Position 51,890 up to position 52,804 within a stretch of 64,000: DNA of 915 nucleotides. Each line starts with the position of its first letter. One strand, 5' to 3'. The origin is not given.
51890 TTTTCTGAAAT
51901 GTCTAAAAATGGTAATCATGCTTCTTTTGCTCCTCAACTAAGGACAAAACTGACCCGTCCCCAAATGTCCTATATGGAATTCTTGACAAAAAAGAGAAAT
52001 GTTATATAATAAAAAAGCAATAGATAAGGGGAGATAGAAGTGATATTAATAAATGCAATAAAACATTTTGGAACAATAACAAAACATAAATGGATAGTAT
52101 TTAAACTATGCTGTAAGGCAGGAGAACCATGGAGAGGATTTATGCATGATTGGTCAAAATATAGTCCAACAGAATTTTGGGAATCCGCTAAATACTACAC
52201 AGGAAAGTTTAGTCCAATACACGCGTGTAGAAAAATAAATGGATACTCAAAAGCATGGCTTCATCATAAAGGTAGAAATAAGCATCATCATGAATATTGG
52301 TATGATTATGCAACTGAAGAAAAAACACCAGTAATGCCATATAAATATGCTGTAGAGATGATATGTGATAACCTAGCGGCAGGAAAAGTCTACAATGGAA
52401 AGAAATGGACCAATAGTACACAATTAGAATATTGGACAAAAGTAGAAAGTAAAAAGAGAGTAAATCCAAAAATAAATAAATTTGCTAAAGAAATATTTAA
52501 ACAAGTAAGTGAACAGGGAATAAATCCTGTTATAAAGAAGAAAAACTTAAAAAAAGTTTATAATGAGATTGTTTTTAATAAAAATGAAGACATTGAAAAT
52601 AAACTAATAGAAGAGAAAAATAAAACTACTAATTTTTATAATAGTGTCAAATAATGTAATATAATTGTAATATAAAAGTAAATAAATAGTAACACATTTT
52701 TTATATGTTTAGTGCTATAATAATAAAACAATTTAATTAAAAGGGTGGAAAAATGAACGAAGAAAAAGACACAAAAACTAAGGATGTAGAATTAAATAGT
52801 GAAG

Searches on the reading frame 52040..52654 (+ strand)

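Call 42: search_protein_families(library=pfam, proteins=[window:52040-52654:+], max_evalue=0.00001)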
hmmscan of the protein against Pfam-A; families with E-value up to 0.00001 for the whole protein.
window:52040-52654:+ (204 aa): 1 family
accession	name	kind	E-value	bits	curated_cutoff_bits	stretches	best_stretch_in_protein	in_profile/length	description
PF18907.5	DUF5662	-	7.9e-36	123.5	27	1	7-154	3-155/156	Family of unknown function (DUF5662)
